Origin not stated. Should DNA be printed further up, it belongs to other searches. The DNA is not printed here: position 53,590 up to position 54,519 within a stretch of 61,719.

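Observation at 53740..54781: Intact, translationally coupled DUF6884-like and GIY-YIG-like gene pair: candidate uncharacterised two-gene (defence or mobile) module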

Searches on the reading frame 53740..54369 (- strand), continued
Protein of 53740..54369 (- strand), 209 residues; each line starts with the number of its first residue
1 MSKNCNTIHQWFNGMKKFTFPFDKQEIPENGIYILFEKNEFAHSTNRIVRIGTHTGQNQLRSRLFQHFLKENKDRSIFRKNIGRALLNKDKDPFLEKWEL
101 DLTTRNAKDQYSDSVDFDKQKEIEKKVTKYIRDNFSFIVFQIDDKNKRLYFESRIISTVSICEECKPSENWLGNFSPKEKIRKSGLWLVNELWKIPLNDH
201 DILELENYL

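Call 32: find_homologous_proteins(query=P0204)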
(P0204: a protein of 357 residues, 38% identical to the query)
Query P0204 (357 aa): 720 proteins with E <= 0.001 among 3153 candidates; the best 120 are listed.
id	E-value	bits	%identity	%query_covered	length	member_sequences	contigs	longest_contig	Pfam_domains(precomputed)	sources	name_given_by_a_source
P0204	2.4e-232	788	100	100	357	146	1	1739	PF26468.1,PF21818.4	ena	-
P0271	5.1e-201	685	86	100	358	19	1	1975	PF26468.1,PF21818.4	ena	-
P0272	3.1e-122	426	58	100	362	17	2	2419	PF26468.1,PF21818.4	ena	-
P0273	8.6e-121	421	57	100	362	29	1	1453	PF26468.1,PF21818.4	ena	-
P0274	2.7e-119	417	60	100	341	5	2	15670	PF26468.1,PF21818.4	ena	-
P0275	1.1e-115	405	56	100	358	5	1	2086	PF26468.1,PF21818.4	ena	-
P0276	1.5e-115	404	55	100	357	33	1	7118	PF26468.1,PF21818.4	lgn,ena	-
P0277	4.2e-113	396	57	92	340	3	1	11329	PF26468.1,PF21818.4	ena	-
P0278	1.6e-110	388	82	60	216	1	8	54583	PF26468.1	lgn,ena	-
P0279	1.6e-92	329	44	100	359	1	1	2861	PF26468.1,PF21818.4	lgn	-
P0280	1.4e-91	325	47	100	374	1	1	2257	PF26468.1,PF21818.4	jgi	jgi:hypothetical protein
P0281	1.9e-91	325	46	99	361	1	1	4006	PF26468.1,PF21818.4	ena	-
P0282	7.6e-91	323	46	100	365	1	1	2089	PF26468.1,PF21818.4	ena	-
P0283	4.0e-88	314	44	100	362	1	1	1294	PF26468.1,PF21818.4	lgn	-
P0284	1.1e-86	309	44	95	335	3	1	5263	PF26468.1,PF21818.4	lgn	-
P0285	1.3e-86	309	44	95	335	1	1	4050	PF26468.1,PF21818.4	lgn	-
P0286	7.5e-86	307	44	100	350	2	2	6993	PF26468.1,PF21818.4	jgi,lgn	-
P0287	1.0e-85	306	45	99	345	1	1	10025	PF26468.1,PF21818.4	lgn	-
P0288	1.5e-85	306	46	98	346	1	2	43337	PF26468.1,PF21818.4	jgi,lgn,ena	-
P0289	5.2e-85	304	43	100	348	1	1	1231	PF26468.1,PF21818.4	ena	-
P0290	1.2e-84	303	43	99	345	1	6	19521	PF26468.1,PF21818.4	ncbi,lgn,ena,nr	ncbi:MAG: hypothetical protein Q7U35_06795 [Methanobacteriaceae archaeon]|nr:hypothetical protein [M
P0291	1.5e-84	302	42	100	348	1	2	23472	PF26468.1,PF21818.4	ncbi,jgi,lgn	-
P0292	1.6e-84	302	44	95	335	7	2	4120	PF26468.1,PF21818.4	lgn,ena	-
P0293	2.0e-84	302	45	100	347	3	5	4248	PF26468.1,PF21818.4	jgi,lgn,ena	-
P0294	6.7e-84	300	45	98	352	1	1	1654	PF26468.1,PF21818.4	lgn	-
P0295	7.3e-84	300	43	100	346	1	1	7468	PF26468.1,PF21818.4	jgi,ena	-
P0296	9.4e-84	300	44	99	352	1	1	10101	PF26468.1,PF21818.4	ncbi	-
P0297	1.1e-83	299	43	100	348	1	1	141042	PF26468.1,PF21818.4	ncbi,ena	-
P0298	1.8e-83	299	42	99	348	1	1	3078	PF26468.1,PF21818.4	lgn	-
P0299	2.0e-83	299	42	100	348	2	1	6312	PF26468.1,PF21818.4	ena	-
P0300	2.0e-83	299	44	99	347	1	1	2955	PF26468.1,PF21818.4,PF03883.21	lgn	-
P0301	2.0e-83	299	43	100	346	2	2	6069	PF26468.1,PF21818.4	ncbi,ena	-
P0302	2.6e-83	298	44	100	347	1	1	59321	PF26468.1,PF21818.4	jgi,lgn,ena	-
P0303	3.2e-83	298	43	99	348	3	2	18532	PF26468.1,PF21818.4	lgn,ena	-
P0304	3.8e-83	298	44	98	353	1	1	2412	PF26468.1,PF21818.4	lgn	-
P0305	8.1e-83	297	44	99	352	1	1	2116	PF26468.1,PF21818.4,PF03883.21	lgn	-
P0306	9.7e-83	296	45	94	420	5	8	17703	PF26468.1,PF24698.2,PF21818.4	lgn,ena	-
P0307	1.8e-82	296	44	99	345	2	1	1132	PF26468.1,PF21818.4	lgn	-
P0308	1.8e-82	295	44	94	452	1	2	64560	PF26468.1,PF21818.4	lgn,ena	-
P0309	1.9e-82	295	43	100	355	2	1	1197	PF26468.1,PF21818.4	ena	-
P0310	2.5e-82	295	44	100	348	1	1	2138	PF26468.1,PF21818.4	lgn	-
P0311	3.0e-82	295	44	100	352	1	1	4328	PF26468.1,PF21818.4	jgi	-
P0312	3.1e-82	295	44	100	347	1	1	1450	PF26468.1,PF21818.4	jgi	jgi:hypothetical protein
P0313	4.2e-82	294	44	99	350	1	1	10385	PF26468.1,PF21818.4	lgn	-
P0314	8.0e-82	293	42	100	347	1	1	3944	PF26468.1,PF21818.4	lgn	-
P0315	1.3e-81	293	43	100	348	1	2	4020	PF26468.1,PF21818.4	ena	-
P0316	1.7e-81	292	43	99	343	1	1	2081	PF26468.1,PF21818.4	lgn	-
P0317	1.7e-81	292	41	97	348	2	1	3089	PF26468.1,PF21818.4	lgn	-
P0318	3.1e-81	291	42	100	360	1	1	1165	PF26468.1,PF21818.4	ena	-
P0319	4.5e-81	291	46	94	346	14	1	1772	PF26468.1,PF21818.4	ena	-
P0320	8.7e-81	290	42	95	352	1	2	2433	PF26468.1,PF21818.4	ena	-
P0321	9.4e-81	290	43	99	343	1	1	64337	PF26468.1,PF21818.4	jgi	jgi:hypothetical protein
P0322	9.8e-81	290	43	99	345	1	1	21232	PF26468.1,PF21818.4,PF03883.21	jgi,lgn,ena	-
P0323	1.0e-80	290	43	98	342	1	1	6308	PF26468.1,PF21818.4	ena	-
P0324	1.9e-80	289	43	99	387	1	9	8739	PF26468.1,PF21818.4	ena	-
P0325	2.3e-80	289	44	99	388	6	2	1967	PF26468.1,PF21818.4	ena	-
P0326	2.5e-80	288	42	99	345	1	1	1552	PF26468.1,PF21818.4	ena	-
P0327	2.6e-80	288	42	100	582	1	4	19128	PF26468.1,PF21818.4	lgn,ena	-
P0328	3.0e-80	288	43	99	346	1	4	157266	PF26468.1,PF21818.4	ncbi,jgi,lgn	-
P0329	3.5e-80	288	44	95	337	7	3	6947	PF26468.1,PF21818.4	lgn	-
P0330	4.7e-80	288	42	100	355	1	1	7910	PF26468.1,PF21818.4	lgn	-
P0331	6.0e-80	287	42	99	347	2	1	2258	PF26468.1,PF21818.4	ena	-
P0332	6.1e-80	287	45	94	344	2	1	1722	PF26468.1,PF21818.4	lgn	-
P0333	6.4e-80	287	45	98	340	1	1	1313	PF26468.1,PF21818.4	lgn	-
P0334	6.4e-80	287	43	100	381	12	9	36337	PF26468.1,PF21818.4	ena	-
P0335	6.6e-80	287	41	100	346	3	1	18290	PF26468.1,PF21818.4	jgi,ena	-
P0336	7.9e-80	287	42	99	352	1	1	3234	PF26468.1,PF21818.4,PF03883.21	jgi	-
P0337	1.1e-79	286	44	99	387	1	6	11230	PF26468.1,PF21818.4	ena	-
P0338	2.0e-79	286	42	100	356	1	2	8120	PF26468.1,PF21818.4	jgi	-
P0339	2.4e-79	285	41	100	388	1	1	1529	PF26468.1,PF21818.4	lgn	-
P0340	2.4e-79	285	59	67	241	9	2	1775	PF26468.1,PF21818.4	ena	-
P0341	3.3e-79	285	41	100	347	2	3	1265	PF26468.1,PF21818.4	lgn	-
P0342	4.0e-79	285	44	100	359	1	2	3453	PF26468.1,PF21818.4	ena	-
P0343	6.3e-79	284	42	100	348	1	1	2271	PF26468.1,PF21818.4,PF03883.21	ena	-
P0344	6.4e-79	284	41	100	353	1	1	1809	PF26468.1,PF21818.4,PF03883.21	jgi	-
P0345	6.6e-79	284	43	94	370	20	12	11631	PF26468.1,PF21818.4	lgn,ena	-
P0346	6.7e-79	284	42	100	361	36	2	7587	PF26468.1,PF21818.4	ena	-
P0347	1.2e-78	283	41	100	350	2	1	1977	PF26468.1,PF21818.4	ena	-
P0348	1.5e-78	283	42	99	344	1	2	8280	PF26468.1,PF21818.4,PF03883.21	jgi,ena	-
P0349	1.5e-78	283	43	99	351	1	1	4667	PF26468.1,PF21818.4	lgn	-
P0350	1.9e-78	282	42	100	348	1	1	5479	PF26468.1,PF21818.4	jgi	-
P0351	3.5e-78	281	44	99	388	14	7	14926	PF26468.1,PF21818.4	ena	-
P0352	3.8e-78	281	42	99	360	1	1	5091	PF26468.1,PF21818.4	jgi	jgi:hypothetical protein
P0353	4.3e-78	281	43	99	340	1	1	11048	PF26468.1,PF21818.4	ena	-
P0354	4.4e-78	281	44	99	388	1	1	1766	PF26468.1,PF21818.4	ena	-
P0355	5.4e-78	281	42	99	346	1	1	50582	PF26468.1,PF21818.4,PF03883.21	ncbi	-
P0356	6.3e-78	281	44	93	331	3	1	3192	PF26468.1,PF21818.4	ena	-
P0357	6.7e-78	280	44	100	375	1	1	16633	PF26468.1,PF21818.4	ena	-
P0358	7.6e-78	280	41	100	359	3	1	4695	PF26468.1,PF21818.4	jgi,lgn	-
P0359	8.0e-78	280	41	100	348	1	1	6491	PF26468.1,PF21818.4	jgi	jgi:hypothetical protein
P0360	8.6e-78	280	44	100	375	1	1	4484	PF26468.1,PF21818.4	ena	-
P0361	9.4e-78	280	43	99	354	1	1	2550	PF26468.1,PF21818.4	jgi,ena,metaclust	metaclust:\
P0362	9.4e-78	280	43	100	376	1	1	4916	PF26468.1,PF21818.4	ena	-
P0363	1.2e-77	280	42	98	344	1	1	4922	PF26468.1,PF21818.4,PF03883.21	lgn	-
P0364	1.3e-77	280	44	100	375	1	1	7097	PF26468.1,PF21818.4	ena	-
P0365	1.6e-77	279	40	99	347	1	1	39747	PF26468.1,PF21818.4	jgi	-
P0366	1.9e-77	279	44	100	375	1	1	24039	PF26468.1,PF21818.4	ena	-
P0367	2.8e-77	278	44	100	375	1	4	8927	PF26468.1,PF21818.4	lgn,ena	-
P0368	3.8e-77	278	44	100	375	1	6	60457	PF26468.1,PF21818.4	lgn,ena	-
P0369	5.3e-77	277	42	99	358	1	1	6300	PF26468.1,PF21818.4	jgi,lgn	-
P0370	7.5e-77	277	43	100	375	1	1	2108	PF26468.1,PF21818.4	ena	-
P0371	1.4e-76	276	41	100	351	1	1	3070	PF26468.1,PF21818.4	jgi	-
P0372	1.9e-76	276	43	100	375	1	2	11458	PF26468.1,PF21818.4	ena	-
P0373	2.0e-76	276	44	100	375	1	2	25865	PF26468.1,PF21818.4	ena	-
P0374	2.5e-76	275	41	98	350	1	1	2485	PF26468.1,PF21818.4,PF03883.21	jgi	-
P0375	2.6e-76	275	43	100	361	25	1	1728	PF26468.1,PF21818.4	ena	-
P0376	3.7e-76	275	43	100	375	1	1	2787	PF26468.1,PF21818.4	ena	-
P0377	4.0e-76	275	44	100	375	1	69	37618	PF26468.1,PF21818.4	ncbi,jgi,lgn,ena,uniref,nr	ncbi:DUF6884 domain-containing protein [Capnocytophaga leadbetteri]|uniref:DUF6884 domain-containing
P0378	4.2e-76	275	40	100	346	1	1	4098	PF26468.1,PF21818.4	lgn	-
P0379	4.6e-76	274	44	100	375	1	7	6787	PF26468.1,PF21818.4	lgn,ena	-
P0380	5.2e-76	274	43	100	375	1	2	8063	PF26468.1,PF21818.4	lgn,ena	-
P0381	5.4e-76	274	41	99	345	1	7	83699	PF26468.1,PF21818.4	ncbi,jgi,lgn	-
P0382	6.4e-76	274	43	100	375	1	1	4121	PF26468.1,PF21818.4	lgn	-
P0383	7.5e-76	274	43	100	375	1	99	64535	PF26468.1,PF21818.4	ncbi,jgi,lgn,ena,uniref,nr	ncbi:DUF6884 domain-containing protein [Capnocytophaga leadbetteri]|jgi:hypothetical protein|uniref:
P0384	7.6e-76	274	43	98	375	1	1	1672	PF26468.1,PF21818.4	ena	-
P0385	8.2e-76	274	41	100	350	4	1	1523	PF26468.1,PF21818.4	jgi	-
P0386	8.3e-76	274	43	100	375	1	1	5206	PF26468.1,PF21818.4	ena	-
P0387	8.6e-76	274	43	100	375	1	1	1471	PF26468.1,PF21818.4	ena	-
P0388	9.0e-76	273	43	100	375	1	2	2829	PF26468.1,PF21818.4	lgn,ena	-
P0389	1.2e-75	273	44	100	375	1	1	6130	PF26468.1,PF21818.4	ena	-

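Call 44: search_protein_families(library=padloc, alignment_id=A4, max_evalue=0.00001)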
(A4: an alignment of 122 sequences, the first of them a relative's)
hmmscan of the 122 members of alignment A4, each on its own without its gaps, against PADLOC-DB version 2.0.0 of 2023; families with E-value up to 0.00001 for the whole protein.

A. member 1, L008:3201-3941:- (246 aa): 0 families

B. families by the number of members that match (of 122 scanned): 179 families (the first 25 are shown)
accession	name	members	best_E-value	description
PDLC04134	mad2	5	1.8e-44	mads_2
PDLC03019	MTase_I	3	4.5e-20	Type I methyltransferase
PDLC03021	MTase_I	2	1.8e-163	Type I methyltransferase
PDLC03025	MTase_I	2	4.1e-114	Type I methyltransferase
PDLC03036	MTase_I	2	4.9e-75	Type I methyltransferase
PDLC03026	MTase_I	2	1.4e-74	Type I methyltransferase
PDLC03318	MTase_II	2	7.8e-42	Type II methyltransferase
PDLC03034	MTase_I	2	2.4e-34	Type I methyltransferase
PDLC03031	MTase_I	2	9.3e-34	Type I methyltransferase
PDLC03022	MTase_I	2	3.2e-32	Type I methyltransferase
PDLC03027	MTase_I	2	1.3e-27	Type I methyltransferase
PDLC03029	MTase_I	2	1.1e-25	Type I methyltransferase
PDLC03030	MTase_I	2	1.2e-24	Type I methyltransferase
PDLC03018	MTase_I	2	1.9e-24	Type I methyltransferase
PDLC03240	MTase_II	2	8.6e-24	Type II methyltransferase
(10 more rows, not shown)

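Call 45: search_protein_families(library=pfam, alignment_id=A4, max_evalue=0.00001)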
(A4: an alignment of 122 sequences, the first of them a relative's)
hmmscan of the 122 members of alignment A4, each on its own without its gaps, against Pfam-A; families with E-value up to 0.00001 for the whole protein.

A. member 1, L008:3201-3941:- (246 aa): 1 family
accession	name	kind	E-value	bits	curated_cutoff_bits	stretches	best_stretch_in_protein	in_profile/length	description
PF00300.27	His_Phos_1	-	1.6e-27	96.9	21.7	2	6-139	1-126/194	Histidine phosphatase superfamily (branch 1)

B. families by the number of members that match (of 122 scanned): 133 families (the first 25 are shown)
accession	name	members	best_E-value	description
PF13649.12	Methyltransf_25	3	5.5e-22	Methyltransferase domain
PF08241.18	Methyltransf_11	3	2.4e-19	Methyltransferase domain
PF03848.20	TehB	3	8.8e-14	Tellurite resistance protein TehB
PF02384.22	N6_Mtase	2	1.2e-58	N-6 DNA Methylase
PF00334.24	NDK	2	1.3e-44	Nucleoside diphosphate kinase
PF00589.27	Phage_integrase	2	2.4e-42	Phage integrase family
PF00300.27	His_Phos_1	2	4.2e-41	Histidine phosphatase superfamily (branch 1)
PF01656.29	CbiA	2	5.6e-24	CobQ/CobB/MinD/ParA nucleotide binding domain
PF13847.12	Methyltransf_31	2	1.8e-21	Methyltransferase domain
PF13489.12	Methyltransf_23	2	1.4e-18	Methyltransferase domain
PF05724.17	TPMT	2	1.1e-13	Thiopurine S-methyltransferase (TPMT)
PF08242.18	Methyltransf_12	2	1.3e-13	Methyltransferase domain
PF07669.17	Eco57I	2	2.4e-13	Eco57I restriction-modification methylase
PF12161.14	HsdM_N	2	1.7e-11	HsdM N-terminal domain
PF08281.18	Sigma70_r4_2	2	1.2e-10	Sigma-70, region 4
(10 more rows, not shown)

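Call 46: predict_structure(alignment_id=A3)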
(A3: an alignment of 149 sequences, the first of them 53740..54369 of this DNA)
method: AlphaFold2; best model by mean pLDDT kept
length: 209 residues; sequences in the alignment: 149
mean_pLDDT: 94.4   pTM: 0.90
mean pLDDT of the five models: 94.4, 94.0, 92.9, 92.9, 92.8
residues with pLDDT >= 90: 182; 70-90: 24; 50-70: 3; < 50: 0
segments of 3 or more residues with pLDDT < 50: none
pLDDT, mean of each block of 10 residues (from residue 1): 91 98 96 98 98 95 93 92 98 92 74 82 97 98 98 99 96 98 98 97 96
secondary structure, 60 per line:
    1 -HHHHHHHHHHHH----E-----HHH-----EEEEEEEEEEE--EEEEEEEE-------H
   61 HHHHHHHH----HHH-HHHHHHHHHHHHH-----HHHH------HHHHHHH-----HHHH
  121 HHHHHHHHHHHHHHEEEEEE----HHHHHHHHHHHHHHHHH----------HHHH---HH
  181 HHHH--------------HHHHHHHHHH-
elements in order: H2-13 E32-42 E45-52 H60-68 H77-89 H95-98 H105-111 H117-134 E135-140 H145-161 H172-175 H179-184 H199-208

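Call 48: predict_structure(alignment_id=A2)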
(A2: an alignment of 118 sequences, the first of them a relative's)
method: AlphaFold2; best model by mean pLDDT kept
length: 347 residues; sequences in the alignment: 118
mean_pLDDT: 92.4   pTM: 0.65
mean pLDDT of the five models: 92.4, 92.3, 91.8, 91.7, 91.4
residues with pLDDT >= 90: 269; 70-90: 74; 50-70: 4; < 50: 0
segments of 3 or more residues with pLDDT < 50: none
pLDDT, mean of each block of 10 residues (from residue 1): 92 93 93 86 95 96 90 95 96 96 93 94 85 77 94 93 97 93 96 95 92 97 96 85 82 95 97 96 97 88 96 95 91 89 81
secondary structure, 60 per line:
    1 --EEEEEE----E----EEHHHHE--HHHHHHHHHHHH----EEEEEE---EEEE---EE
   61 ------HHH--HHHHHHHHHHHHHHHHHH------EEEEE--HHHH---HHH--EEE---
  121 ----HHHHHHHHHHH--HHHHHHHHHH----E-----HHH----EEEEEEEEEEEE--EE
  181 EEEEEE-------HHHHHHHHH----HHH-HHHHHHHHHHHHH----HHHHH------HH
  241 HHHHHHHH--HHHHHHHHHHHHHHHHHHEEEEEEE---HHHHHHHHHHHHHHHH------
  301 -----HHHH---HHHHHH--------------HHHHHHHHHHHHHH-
elements in order: E3-8 H20-23 H27-38 E43-48 E52-55 H72-89 E96-100 H103-106 E115-117 H125-135 H138-147 E165-176 E179-186 H194-202 H211-223 H228-232 H239-248 H251-268 E269-275 H279-294 H306-309 H313-318 H333-346

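Call 49: fold_search(model_id=the predicted structure, library=pdb)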
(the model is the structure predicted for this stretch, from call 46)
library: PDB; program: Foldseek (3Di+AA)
matches with E <= 10: 28; with E <= 0.001: 0
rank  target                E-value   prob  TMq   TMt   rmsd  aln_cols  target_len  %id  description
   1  7br2_C                1.7e+00  0.02  0.11  0.06  20.8       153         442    9  BT4096 a gut microbial diltiazem-metabolizing enzyme (released 2020-05-06)
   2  7br2_B                1.8e+00  0.02  0.11  0.06  21.2       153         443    8  BT4096 a gut microbial diltiazem-metabolizing enzyme (released 2020-05-06)
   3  7br2_A                3.3e+00  0.01  0.11  0.06  20.8       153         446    9  BT4096 a gut microbial diltiazem-metabolizing enzyme (released 2020-05-06)
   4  8yjx_B                3.3e+00  0.01  0.09  0.06  12.9       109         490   13  Crystal structure of penicillin-binding protein 2 (PBP2) from Campylobacter jejuni (released 2024-04-17)
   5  8ehx                  3.5e+00  0.02  0.15  0.07  17.2       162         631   12  cryo-EM structure of TMEM63B in LMNG (released 2023-08-23)
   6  6qvz_B                3.9e+00  0.01  0.14  0.14  17.8       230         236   11  The Transcriptional Regulator PrfA-L140H mutant from Listeria Monocytogenes (released 2020-04-01)
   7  3fbz_C                4.4e+00  0.06  0.12  0.19  10.4        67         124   19  Crystal structure of ORF140 of the archaeal virus Acidianus Filamentous Virus 1 (AFV1) (released 2009-11-10)
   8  5o60_Q                4.4e+00  0.01  0.09  0.14  10.2        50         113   14  Structure of the 50S large ribosomal subunit from Mycobacterium smegmatis (released 2017-07-12)
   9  5xym_P                4.9e+00  0.01  0.09  0.14  10.7        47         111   15  Large subunit of Mycobacterium smegmatis (released 2017-09-27)
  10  22za_A                5.5e+00  0.02  0.12  0.08  13.8       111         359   14  crystal structures of RipN from Ralstonia solanacearum (released 2026-03-11)
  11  7rlk_A                6.9e+00  0.03  0.10  0.18   3.3        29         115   21  Wallaby TTR (released 2022-08-03)
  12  7ei1_P                6.9e+00  0.02  0.12  0.09  11.5        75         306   17  Structure of Pyrococcus furiosus Cas1Cas2 complex (released 2021-11-24)
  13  3dl3_B                6.9e+00  0.01  0.08  0.14  10.6        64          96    8  Crystal structure of the tellurite resistance protein TehB. Northeast Structural Genomics Consortium target VfR98 . (released 2008-08-26)
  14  3r4r_B                7.4e+00  0.02  0.10  0.08   6.9        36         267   11  Crystal structure of a fimbrial assembly protein (BDI_3522) from Parabacteroides distasonis ATCC 8503 at 2.38 A resolu (released 2011-03-30)
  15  2rij                  7.4e+00  0.02  0.20  0.14  10.1       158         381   14  Crystal structure of a putative 2,3,4,5-tetrahydropyridine-2-carboxylate n-succinyltransferase (cj1605c, dapd) from camp (released 2007-10-23)
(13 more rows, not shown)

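Call 50: search_solved_structures(query=A3, max_evalue=10, show_alignments=3)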
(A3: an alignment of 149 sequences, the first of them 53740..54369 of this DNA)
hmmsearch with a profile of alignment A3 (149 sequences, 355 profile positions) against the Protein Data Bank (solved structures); distinct sequences matched with E-value up to 10: 0.

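Call 52: search_dna_similar(query=window:53740-54369:-, collection=phages, mode=protein, max_evalue=0.001, max_rows=15)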
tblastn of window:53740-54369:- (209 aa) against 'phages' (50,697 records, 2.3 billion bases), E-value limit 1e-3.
No match.

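Call 53: search_dna_similar(query=window:53740-54369:-, collection=plasmids, mode=protein, max_evalue=0.001, max_rows=15)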
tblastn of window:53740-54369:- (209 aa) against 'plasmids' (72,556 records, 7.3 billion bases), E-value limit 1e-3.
Records with a match: 8; places in all: 8; records where one place covers at least 80% of the query: 1.
Best place of each record, by identity: <60% 8.
By first word of the organism name: Haloarcula 5; Salinibaculum 1; Halorientalis 1; Deinococcus 1.
By predicted mobility (MOB-suite, as given by PLSDB): non-mobilizable 8.
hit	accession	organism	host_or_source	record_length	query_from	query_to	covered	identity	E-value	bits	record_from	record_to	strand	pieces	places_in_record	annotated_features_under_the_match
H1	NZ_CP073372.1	Haloarcula sinaiiensis ATCC 33800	cell culture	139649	26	192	80%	31.3%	3e-10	66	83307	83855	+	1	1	hypothetical protein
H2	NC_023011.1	Haloarcula hispanica N601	-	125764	26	192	80%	31.3%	3e-10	66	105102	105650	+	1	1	hypothetical protein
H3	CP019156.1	Haloarcula taiwanensis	single cell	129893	28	192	79%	31.1%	2e-9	64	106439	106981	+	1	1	hypothetical protein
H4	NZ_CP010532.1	Haloarcula sp. CBA1115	monoisolate,Solar salt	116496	28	192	79%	30.9%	3e-10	66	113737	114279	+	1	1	hypothetical protein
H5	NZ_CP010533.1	Haloarcula sp. CBA1115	monoisolate,Solar salt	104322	26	192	80%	30.2%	4e-9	63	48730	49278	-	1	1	hypothetical protein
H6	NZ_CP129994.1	Salinibaculum sp. KK48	cell culture,sediment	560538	13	192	86%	27.6%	7e-10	65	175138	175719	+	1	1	hypothetical protein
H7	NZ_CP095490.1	Halorientalis marina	cell culture,salt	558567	28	192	79%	28.8%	6e-7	56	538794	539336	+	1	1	hypothetical protein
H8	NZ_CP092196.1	Deinococcus sp. KNUC1210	Setaria viridis,cell ...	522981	30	192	78%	25.5%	3e-6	54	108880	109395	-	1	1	hypothetical protein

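Call 54: get_annotated_region(hit=H1, flank=5000)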
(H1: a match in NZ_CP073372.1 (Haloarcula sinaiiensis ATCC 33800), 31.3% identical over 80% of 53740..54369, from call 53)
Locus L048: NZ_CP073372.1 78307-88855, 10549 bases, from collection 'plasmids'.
description: Haloarcula sinaiiensis ATCC 33800 plasmid pHsi139, complete sequence
organism: Haloarcula sinaiiensis ATCC 33800 (NCBI taxid 662476)
taxonomy: Archaea; Euryarchaeota; Halobacteria; Halobacteriales; Haloarculaceae; Haloarcula; Haloarcula sinaiiensis; Haloarcula sinaiiensis ATCC 33800
host: -; source: cell culture; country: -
typing (MOB-suite, as given by PLSDB): non-mobilizable; mating-pair formation MPF_T
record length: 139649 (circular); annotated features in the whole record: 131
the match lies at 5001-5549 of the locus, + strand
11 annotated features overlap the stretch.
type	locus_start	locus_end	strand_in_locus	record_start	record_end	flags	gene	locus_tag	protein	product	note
CDS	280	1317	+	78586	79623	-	-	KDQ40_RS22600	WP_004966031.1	hypothetical protein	-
CDS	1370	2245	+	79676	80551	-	-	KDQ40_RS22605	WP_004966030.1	hypothetical protein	-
CDS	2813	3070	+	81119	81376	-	-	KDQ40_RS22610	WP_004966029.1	hypothetical protein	-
CDS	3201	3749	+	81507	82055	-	-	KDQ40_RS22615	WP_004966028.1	hypothetical protein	-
CDS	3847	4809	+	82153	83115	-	-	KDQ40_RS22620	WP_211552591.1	ArdC-like ssDNA-binding domain-containing protein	-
CDS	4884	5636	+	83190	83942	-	-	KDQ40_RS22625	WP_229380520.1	hypothetical protein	-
CDS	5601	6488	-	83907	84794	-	-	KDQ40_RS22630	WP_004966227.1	HNH endonuclease signature motif containing protein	-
CDS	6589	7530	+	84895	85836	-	-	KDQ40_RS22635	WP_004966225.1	DUF6610 family protein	-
CDS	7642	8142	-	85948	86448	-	-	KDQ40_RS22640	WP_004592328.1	GNAT family N-acetyltransferase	-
CDS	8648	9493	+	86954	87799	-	-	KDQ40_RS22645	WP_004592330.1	DUF6884 domain-containing protein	-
CDS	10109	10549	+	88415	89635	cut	-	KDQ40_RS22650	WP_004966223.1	orc1/cdc6 family replication initiation protein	-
